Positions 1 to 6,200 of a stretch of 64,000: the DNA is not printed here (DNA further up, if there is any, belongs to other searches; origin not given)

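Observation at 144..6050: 1968-aa protein with 26 haem c sites fused to Ig-like repeats and a parallel beta-helix, in a Bacteroidota-like genome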

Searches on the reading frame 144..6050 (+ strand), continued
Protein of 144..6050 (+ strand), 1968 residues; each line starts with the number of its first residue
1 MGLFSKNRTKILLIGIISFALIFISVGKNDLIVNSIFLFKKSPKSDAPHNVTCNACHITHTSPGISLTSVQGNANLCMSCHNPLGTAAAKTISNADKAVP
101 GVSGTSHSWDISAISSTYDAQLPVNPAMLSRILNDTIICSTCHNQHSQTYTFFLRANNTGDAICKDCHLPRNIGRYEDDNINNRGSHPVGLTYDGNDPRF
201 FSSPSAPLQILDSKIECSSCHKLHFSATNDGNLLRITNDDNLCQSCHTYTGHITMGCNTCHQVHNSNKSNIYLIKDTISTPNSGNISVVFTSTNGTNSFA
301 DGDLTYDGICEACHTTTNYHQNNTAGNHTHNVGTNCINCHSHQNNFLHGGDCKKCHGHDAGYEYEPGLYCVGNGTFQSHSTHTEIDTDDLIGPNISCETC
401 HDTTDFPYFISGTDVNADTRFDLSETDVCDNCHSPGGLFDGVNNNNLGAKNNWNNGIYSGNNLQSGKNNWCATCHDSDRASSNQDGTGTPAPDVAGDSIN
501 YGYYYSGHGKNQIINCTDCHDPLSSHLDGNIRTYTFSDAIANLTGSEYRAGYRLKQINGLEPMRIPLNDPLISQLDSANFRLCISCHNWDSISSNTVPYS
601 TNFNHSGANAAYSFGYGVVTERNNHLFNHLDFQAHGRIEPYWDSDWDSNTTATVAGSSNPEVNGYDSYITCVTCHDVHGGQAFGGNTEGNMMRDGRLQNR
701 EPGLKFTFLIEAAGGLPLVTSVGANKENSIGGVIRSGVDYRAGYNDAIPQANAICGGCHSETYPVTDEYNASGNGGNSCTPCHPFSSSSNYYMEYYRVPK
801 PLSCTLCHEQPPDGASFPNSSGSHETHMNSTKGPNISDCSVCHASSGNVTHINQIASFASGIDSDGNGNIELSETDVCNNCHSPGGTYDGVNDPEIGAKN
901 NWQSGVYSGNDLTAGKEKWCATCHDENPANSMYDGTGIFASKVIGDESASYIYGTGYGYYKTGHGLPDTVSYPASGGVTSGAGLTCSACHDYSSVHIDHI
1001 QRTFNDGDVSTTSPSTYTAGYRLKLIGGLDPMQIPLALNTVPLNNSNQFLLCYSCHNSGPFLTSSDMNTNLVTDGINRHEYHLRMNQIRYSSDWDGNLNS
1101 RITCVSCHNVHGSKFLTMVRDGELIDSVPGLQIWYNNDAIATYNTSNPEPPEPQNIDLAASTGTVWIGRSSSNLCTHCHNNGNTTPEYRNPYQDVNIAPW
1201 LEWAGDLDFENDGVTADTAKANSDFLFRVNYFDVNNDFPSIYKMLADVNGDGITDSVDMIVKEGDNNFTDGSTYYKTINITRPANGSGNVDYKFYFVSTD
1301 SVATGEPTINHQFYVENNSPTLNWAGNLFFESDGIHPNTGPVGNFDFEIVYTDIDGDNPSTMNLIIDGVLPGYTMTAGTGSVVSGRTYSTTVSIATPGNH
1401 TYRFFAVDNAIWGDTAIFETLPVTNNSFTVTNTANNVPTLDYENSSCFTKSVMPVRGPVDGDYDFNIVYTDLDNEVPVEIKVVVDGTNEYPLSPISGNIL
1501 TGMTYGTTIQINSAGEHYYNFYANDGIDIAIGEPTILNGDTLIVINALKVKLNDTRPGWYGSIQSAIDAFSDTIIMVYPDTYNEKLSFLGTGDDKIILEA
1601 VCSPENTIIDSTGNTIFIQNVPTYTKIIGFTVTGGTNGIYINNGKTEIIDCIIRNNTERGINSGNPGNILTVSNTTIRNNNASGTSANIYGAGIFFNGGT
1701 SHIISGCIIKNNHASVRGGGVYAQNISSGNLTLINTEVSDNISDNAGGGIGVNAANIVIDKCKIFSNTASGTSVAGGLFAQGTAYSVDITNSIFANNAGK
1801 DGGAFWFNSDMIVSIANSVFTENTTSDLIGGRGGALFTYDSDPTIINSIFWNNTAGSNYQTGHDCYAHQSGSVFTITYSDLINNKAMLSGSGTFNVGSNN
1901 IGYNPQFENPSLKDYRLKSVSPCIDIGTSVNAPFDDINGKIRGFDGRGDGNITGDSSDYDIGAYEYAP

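Call 15: find_encoding_contigs(protein=P0002, flank=10000, max_places=3)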
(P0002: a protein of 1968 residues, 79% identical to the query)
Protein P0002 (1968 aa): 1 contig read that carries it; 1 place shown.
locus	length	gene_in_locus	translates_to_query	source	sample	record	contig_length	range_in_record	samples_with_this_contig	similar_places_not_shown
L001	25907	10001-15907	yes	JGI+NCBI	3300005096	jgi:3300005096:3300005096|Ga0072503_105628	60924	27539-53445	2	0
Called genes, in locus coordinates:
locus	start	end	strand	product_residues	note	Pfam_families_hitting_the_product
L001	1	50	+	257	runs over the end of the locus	PF25084:LbH_EIF2B (faint), PF25087:GMPPB_C, PF00132:Hexapep, PF13720:Acetyltransf_11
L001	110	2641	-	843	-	PF11897:DUF3417, PF00343:Phosphorylase, PF28476:GlgP_C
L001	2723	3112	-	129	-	-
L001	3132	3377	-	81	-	PF09527:ATPase_gene1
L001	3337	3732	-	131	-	PF04519:Bactofilin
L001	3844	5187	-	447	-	PF00289:Biotin_carb_N, PF02222:ATP-grasp, PF02786:CPSase_L_D2, PF07478:Dala_Dala_lig_C, PF02785:Biotin_carb_C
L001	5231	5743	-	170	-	PF00364:Biotin_lipoyl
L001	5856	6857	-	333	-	PF00108:Thiolase_N, PF08545:ACP_syn_III, PF08541:ACP_syn_III_C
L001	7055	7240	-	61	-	PF01783:Ribosomal_L32p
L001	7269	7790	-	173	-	PF02620:YceD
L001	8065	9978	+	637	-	PF01436:NHL (faint), PF17170:DUF5128 (faint), PF23664:Ig_Pom152 (faint), PF24527:Ig-like_Pom152_9 (faint), PF24312:Ig-like_POM152 (weak), PF00801:PKD, PF18911:PKD_4, PF18962:Por_Secre_tail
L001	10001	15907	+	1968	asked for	PF09699:Paired_CXXCH_1 (faint), PF14522:Cytochrome_C7 (faint), PF14537:Cytochrom_c3_2 (faint), PF22113:Mtrc-MtrF_II-IV_dom, PF13229:Beta_helix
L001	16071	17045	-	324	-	PF14522:Cytochrome_C7 (faint), PF14537:Cytochrom_c3_2 (faint), PF22113:Mtrc-MtrF_II-IV_dom (faint)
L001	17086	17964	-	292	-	PF19089:DUF5777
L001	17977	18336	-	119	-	-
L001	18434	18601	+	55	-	-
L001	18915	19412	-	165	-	PF14537:Cytochrom_c3_2 (faint), PF22113:Mtrc-MtrF_II-IV_dom (weak), PF09699:Paired_CXXCH_1 (faint), PF13435:Cytochrome_C554, PF14522:Cytochrome_C7 (weak)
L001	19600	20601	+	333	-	PF08450:SGL (faint), PF25021:TEN_NHL (faint), PF24684:Vgb_lyase (weak), PF01731:Arylesterase (faint), PF17170:DUF5128, PF06739:SBBP (faint), PF17170:DUF5128, PF01436:NHL (weak)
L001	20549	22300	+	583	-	PF13435:Cytochrome_C554 (faint), PF14522:Cytochrome_C7 (faint), PF14537:Cytochrom_c3_2 (faint), PF09699:Paired_CXXCH_1, PF22113:Mtrc-MtrF_II-IV_dom (weak)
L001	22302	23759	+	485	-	PF00672:HAMP (faint), PF00512:HisKA, PF02518:HATPase_c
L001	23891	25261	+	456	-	PF00072:Response_reg, PF00158:Sigma54_activat, PF14532:Sigma54_activ_2, PF00004:AAA, PF07724:AAA_2, PF07728:AAA_5, PF25601:AAA_lid_14, PF02954:HTH_8, +1 more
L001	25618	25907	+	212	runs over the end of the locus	PF14522:Cytochrome_C7 (faint), PF09699:Paired_CXXCH_1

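Call 16: search_solved_structures(query=window:144-6050:+, max_evalue=0.01)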
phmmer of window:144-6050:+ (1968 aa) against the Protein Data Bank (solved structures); distinct sequences matched with E-value up to 0.01: 0.

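Call 17: find_related_loci(query=window:144-6050:+, collection=genome_contigs, flank=10000)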
Query window:144-6050:+ (1968 aa) in genome_contigs; peptide patterns used: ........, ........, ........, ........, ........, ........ (x = any residue, [..] = any of these).
22 stretches matched a pattern; 2 encode a relative of the query (tblastn E <= 1e-3); 2 distinct loci.
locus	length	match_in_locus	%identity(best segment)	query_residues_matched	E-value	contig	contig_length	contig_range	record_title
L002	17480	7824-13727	79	1-1968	0e+0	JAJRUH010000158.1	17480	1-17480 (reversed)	MAG: Bacteroidetes bacterium isolate Dive96_bin10.164 k141_4505879, whole genome shotgun sequence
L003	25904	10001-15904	79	1-1968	0e+0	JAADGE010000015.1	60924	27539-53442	MAG: Chlorobiota bacterium isolate M_MetaBat.100 contig-127_624, whole genome shotgun sequence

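Call 37: find_encoding_contigs(protein=P0011, flank=10000, max_places=2)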
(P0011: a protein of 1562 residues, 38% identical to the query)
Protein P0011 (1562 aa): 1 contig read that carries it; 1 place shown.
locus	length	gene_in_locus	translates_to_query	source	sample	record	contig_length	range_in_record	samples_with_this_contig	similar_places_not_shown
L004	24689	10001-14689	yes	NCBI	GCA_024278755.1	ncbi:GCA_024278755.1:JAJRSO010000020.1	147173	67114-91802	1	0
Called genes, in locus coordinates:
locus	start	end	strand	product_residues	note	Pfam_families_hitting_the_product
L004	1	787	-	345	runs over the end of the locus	PF25021:TEN_NHL (faint), PF08450:SGL (faint), PF24684:Vgb_lyase (faint), PF17170:DUF5128, PF01436:NHL (weak)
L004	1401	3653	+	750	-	PF01578:Cytochrom_C_asm, PF16327:CcmF_C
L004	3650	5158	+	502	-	PF03264:Cytochrom_NNT, PF14522:Cytochrome_C7 (faint), PF14537:Cytochrom_c3_2 (faint)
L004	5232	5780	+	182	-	PF14537:Cytochrom_c3_2 (faint), PF22113:Mtrc-MtrF_II-IV_dom (weak), PF09699:Paired_CXXCH_1 (faint), PF13435:Cytochrome_C554, PF14522:Cytochrome_C7 (weak), PF02335:Cytochrom_C552 (weak)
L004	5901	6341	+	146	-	PF25471:TM_PetC (weak), PF00355:Rieske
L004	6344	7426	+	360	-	PF00033:Cytochrome_B, PF13631:Cytochrom_B_N_2, PF00032:Cytochrom_B_C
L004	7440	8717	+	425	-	PF14522:Cytochrome_C7 (faint), PF22678:Cytochrom_c_NrfB-like (faint), PF09699:Paired_CXXCH_1 (faint), PF14537:Cytochrom_c3_2 (weak)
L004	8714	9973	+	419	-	PF01436:NHL (faint), PF17170:DUF5128 (faint), PF18962:Por_Secre_tail (faint), PF08450:SGL (faint), PF13860:FlgD_ig (weak)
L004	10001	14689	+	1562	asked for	PF14522:Cytochrome_C7 (faint), PF14537:Cytochrom_c3_2 (faint), PF09699:Paired_CXXCH_1 (weak), PF22113:Mtrc-MtrF_II-IV_dom (weak), PF05048:NosD, PF13229:Beta_helix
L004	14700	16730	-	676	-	PF02743:dCache_1, PF08448:PAS_4 (weak), PF07568:HisKA_2, PF02518:HATPase_c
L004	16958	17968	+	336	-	PF09430:EMC7_beta-sandw (faint), PF13715:CarbopepD_reg_2 (faint)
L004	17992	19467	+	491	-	PF01590:GAF, PF13185:GAF_2, PF13492:GAF_3 (weak), PF07724:AAA_2 (faint), PF00158:Sigma54_activat, PF14532:Sigma54_activ_2, PF25601:AAA_lid_14, PF02954:HTH_8 (weak)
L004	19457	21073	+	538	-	PF00069:Pkinase, PF01636:APH (faint), PF07714:PK_Tyr_Ser-Thr, PF08308:PEGA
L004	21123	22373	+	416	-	PF24681:Kelch_KLHDC2_KLHL20_DRC7, PF01344:Kelch_1, PF13415:Beta-prop_FBX42, PF24981:Beta-prop_ATRN-LZTR1, PF13964:Beta-prop_Calicin, PF25210:Kelch_FKB95, PF01344:Kelch_1, PF13415:Beta-prop_FBX42, +10 more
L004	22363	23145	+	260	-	PF18935:DUF5683 (weak)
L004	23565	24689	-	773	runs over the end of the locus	PF18914:DUF5666, PF13860:FlgD_ig (weak), PF18962:Por_Secre_tail (weak)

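Call 38: find_encoding_contigs(protein=P0005, flank=10000, max_places=2)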
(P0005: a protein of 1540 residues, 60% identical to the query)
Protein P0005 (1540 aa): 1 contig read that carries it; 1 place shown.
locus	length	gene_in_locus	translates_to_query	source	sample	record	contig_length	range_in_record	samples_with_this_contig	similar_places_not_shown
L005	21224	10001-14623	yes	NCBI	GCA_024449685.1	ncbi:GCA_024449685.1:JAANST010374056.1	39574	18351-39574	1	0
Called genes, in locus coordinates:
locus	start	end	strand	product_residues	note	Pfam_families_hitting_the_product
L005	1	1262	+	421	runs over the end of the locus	PF08450:SGL (faint), PF01436:NHL (faint), PF13860:FlgD_ig (faint), PF17170:DUF5128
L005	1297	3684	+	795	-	PF09699:Paired_CXXCH_1 (weak), PF14522:Cytochrome_C7 (faint), PF14537:Cytochrom_c3_2 (faint), PF09699:Paired_CXXCH_1 (weak)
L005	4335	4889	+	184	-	-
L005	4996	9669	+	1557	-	PF14522:Cytochrome_C7 (faint), PF14537:Cytochrom_c3_2 (faint), PF09699:Paired_CXXCH_1 (faint), PF13229:Beta_helix (weak)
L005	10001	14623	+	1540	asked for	PF14522:Cytochrome_C7 (faint), PF09699:Paired_CXXCH_1 (faint), PF14537:Cytochrom_c3_2 (faint), PF13229:Beta_helix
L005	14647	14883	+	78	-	-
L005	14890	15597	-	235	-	-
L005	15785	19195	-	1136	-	PF08126:Propeptide_C25, PF01364:Peptidase_C25, PF03785:Peptidase_C25_C, PF18962:Por_Secre_tail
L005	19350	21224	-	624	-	?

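Call 56: find_encoding_contigs(protein=P0041, flank=10000, max_places=1)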
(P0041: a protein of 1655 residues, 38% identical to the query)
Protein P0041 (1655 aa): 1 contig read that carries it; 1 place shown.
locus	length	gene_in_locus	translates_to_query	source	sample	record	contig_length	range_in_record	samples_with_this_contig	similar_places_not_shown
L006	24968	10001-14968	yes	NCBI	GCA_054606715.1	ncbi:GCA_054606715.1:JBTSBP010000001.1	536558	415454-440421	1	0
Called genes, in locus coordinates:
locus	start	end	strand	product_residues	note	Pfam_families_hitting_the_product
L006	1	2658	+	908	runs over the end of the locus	PF01368:DHH, PF02272:DHHA1 (faint), PF00571:CBS, PF01743:PolyA_pol, PF12627:PolyA_pol_RNAbd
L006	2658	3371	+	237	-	PF11249:DUF3047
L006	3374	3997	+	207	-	PF02163:Peptidase_M50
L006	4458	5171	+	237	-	PF01891:CbiM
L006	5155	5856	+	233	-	PF10670:DUF4198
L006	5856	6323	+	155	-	-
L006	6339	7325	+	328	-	-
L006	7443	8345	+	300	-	PF02361:CbiQ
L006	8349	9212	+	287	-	PF02463:SMC_N (weak), PF00005:ABC_tran, PF13304:AAA_21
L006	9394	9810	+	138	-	PF01402:RHH_1 (weak), PF23434:DUF7120 (weak), PF08753:NikR_C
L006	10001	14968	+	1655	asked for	PF14522:Cytochrome_C7 (faint), PF14537:Cytochrom_c3_2 (faint), PF22113:Mtrc-MtrF_II-IV_dom, PF20009:GEVED (faint), PF05048:NosD (weak)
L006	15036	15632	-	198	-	PF06941:NT5C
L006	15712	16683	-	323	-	PF02558:ApbA, PF08546:ApbA_C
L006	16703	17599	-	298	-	-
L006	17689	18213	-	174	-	PF13472:Lipase_GDSL_2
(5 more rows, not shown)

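Call 57: find_encoding_contigs(protein=P0023, flank=10000, max_places=1)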
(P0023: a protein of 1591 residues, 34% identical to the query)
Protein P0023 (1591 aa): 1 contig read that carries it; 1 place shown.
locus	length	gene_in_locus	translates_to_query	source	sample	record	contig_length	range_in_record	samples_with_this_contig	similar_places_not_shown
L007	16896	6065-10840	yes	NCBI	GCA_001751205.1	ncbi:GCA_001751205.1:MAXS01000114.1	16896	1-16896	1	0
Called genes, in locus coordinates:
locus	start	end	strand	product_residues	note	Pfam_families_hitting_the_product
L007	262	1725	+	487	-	PF02254:TrkA_N, PF02080:TrkA_C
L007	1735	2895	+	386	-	PF00999:Na_H_Exchanger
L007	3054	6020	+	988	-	PF01436:NHL (faint), PF14783:BBS2_Mid (faint), PF23743:Beta-prop_BBS7 (faint), PF25788:Ig_Rha78A_N (faint), PF08308:PEGA (weak), PF13517:FG-GAP_3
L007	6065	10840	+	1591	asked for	PF14522:Cytochrome_C7 (faint), PF14537:Cytochrom_c3_2 (faint), PF09699:Paired_CXXCH_1 (weak), PF13229:Beta_helix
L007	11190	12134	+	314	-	PF09699:Paired_CXXCH_1 (weak)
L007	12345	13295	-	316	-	PF01734:Patatin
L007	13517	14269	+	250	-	PF04402:SIMPL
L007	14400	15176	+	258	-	PF00378:ECH_1, PF16113:ECH_2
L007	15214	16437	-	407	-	-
